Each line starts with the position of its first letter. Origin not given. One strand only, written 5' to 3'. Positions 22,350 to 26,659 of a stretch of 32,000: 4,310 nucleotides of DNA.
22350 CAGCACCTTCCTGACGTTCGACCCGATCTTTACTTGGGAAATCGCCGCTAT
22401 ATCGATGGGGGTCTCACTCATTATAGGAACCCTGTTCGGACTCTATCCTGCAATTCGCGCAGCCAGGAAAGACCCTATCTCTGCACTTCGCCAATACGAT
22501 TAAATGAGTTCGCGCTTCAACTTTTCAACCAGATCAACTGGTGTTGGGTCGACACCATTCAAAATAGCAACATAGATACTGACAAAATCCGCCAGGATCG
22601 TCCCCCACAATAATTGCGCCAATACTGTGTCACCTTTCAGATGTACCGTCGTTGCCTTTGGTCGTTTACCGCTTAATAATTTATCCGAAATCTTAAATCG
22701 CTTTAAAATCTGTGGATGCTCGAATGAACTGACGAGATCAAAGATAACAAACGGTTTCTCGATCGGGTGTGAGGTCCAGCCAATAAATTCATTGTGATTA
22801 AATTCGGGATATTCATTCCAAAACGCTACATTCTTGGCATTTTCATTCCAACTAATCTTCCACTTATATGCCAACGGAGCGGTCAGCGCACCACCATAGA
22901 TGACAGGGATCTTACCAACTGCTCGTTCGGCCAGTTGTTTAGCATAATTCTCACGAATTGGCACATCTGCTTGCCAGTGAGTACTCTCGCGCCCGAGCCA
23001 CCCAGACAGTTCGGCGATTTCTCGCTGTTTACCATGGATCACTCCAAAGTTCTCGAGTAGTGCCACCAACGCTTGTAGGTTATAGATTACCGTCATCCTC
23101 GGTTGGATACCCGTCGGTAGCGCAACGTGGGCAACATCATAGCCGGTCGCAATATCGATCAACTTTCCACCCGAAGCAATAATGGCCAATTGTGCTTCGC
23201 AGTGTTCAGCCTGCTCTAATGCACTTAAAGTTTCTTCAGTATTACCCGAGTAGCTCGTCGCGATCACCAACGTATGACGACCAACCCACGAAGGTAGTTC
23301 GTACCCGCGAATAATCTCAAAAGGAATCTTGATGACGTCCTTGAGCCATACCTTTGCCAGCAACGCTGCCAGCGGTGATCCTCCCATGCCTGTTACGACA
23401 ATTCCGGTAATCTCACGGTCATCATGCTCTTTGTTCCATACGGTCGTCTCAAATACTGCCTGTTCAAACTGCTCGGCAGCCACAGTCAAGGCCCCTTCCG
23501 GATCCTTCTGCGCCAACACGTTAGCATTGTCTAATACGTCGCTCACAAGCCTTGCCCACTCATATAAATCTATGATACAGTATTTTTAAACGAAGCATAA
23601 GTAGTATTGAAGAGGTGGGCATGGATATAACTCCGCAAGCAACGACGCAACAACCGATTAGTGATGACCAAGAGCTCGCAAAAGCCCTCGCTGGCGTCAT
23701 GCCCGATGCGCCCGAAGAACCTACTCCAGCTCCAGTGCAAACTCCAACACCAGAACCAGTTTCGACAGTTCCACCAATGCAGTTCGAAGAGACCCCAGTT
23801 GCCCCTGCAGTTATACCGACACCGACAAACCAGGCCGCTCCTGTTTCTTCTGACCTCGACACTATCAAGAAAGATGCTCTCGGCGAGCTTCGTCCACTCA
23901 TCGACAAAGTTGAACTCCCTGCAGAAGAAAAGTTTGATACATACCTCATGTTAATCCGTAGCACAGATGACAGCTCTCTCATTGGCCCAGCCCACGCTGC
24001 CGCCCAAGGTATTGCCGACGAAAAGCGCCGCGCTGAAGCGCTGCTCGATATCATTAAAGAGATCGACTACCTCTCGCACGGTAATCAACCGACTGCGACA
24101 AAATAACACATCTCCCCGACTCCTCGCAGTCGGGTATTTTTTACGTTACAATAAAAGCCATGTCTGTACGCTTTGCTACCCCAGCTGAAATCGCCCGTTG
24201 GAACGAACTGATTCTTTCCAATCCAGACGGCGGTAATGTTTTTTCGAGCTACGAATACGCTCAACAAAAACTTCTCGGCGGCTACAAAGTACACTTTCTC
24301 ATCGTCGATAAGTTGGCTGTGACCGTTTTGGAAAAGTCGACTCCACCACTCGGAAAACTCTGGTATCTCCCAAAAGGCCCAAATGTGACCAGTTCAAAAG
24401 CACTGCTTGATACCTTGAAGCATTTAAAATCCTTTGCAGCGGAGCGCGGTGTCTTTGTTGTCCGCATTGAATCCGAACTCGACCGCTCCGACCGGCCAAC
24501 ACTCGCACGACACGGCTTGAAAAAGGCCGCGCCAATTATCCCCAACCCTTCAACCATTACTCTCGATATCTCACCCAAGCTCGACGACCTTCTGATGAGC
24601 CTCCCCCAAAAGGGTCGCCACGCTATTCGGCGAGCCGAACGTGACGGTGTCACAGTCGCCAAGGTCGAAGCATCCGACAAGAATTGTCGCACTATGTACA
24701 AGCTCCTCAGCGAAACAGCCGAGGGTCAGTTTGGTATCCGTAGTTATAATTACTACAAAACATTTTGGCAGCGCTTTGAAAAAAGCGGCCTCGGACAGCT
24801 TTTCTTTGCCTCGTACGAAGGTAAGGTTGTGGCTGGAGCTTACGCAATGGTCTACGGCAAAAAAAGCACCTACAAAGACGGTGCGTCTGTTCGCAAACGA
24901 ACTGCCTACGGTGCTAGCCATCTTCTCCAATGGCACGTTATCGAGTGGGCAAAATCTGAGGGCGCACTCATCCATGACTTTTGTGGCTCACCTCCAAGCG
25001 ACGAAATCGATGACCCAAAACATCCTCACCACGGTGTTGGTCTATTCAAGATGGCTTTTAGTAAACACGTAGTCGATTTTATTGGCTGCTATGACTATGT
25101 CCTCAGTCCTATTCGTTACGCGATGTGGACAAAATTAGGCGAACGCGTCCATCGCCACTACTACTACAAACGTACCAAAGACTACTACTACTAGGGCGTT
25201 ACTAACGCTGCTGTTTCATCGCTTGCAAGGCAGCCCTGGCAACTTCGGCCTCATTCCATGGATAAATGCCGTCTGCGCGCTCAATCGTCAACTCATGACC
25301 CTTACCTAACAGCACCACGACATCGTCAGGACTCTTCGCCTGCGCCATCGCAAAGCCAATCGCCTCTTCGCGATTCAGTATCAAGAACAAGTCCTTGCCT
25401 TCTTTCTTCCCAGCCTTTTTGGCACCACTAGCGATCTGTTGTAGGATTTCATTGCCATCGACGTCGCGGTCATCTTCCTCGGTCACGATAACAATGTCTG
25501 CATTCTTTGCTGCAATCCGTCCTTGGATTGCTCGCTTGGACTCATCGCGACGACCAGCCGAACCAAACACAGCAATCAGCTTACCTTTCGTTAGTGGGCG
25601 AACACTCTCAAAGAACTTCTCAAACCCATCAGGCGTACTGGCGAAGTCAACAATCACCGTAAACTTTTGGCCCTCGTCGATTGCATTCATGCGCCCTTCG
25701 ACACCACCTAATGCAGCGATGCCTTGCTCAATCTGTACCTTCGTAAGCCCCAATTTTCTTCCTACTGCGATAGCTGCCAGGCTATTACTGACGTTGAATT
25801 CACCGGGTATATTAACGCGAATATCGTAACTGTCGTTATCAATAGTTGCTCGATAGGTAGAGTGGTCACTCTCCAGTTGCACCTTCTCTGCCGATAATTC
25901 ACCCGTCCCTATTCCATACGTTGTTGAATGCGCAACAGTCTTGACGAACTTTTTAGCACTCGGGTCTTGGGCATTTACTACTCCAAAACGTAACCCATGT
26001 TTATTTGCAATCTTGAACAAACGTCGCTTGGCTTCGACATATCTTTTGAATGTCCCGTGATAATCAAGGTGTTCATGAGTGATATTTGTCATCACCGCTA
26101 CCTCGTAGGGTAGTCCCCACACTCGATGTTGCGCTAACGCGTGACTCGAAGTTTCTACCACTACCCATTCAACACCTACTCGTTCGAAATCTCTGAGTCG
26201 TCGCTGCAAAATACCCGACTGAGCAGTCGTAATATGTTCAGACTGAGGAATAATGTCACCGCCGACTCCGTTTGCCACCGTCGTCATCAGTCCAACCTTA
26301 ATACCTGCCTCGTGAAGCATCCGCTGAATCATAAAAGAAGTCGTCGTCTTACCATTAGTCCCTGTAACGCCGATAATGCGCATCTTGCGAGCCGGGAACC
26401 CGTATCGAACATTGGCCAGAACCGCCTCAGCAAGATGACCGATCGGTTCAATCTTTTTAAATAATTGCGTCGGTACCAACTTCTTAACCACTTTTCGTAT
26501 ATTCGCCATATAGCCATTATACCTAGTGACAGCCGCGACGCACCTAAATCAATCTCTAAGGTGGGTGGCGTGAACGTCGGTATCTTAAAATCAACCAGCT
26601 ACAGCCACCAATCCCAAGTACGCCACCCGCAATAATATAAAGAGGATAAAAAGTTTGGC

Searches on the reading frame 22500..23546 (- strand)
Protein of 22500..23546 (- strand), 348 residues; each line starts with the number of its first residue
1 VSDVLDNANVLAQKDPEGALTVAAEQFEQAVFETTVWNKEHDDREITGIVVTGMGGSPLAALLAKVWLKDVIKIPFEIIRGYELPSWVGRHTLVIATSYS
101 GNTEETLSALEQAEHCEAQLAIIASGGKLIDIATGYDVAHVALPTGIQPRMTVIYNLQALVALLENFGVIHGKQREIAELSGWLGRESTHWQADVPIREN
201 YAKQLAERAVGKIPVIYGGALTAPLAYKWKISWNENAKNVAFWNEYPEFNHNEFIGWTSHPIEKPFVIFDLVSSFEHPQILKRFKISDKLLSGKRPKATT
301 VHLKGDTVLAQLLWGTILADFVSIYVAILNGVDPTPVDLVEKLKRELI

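Call 86: search_protein_families(library=pfam, proteins=[window:22500-23546:-], max_evalue=0.00001)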
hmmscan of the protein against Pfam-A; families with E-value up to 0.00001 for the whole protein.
window:22500-23546:- (348 aa): 2 families
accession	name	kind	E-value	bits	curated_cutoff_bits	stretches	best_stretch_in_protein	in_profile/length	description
PF10432.14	bact-PGI_C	-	6e-44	150.1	24.5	1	199-347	2-151/151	Bacterial phospho-glucose isomerase C-terminal SIS domain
PF01380.27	SIS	-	4.7e-07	30.1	25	1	49-124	8-87/131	SIS domain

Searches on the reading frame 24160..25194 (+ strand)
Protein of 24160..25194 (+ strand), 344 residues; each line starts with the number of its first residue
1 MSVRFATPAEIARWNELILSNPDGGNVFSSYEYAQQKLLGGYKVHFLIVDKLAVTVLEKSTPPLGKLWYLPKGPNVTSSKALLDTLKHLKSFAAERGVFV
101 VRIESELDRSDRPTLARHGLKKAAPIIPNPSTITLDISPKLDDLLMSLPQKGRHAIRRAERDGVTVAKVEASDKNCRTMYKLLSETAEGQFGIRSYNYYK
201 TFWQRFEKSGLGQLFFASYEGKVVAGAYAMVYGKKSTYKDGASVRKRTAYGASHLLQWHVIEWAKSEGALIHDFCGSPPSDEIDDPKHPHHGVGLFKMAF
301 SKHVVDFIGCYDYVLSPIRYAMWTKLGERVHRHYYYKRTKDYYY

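Call 86: search_protein_families(library=pfam, proteins=[window:24160-25194:+], max_evalue=0.00001)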
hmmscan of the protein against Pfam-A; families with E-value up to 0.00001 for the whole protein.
window:24160-25194:+ (344 aa): 2 families
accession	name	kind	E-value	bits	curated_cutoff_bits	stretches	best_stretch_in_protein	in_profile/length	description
PF02388.22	FemAB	-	1.5e-23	83.7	24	2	222-324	305-402/406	FemAB family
PF13480.13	Acetyltransf_6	-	1.3e-11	45.3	22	1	153-276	8-136/143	Acetyltransferase (GNAT) domain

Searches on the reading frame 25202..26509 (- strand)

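Call 86: search_protein_families(library=pfam, proteins=[window:25202-26509:-], max_evalue=0.00001)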
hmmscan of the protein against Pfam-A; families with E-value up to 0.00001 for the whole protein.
window:25202-26509:- (435 aa): 2 families
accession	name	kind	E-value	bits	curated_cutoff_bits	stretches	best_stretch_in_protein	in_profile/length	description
PF08245.18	Mur_ligase_M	-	1.2e-47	162.9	24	1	48-249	1-199/200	Mur ligase middle domain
PF02875.26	Mur_ligase_C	-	1.7e-25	90.7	28.4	1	272-404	1-127/127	Mur ligase, glutamate ligase domain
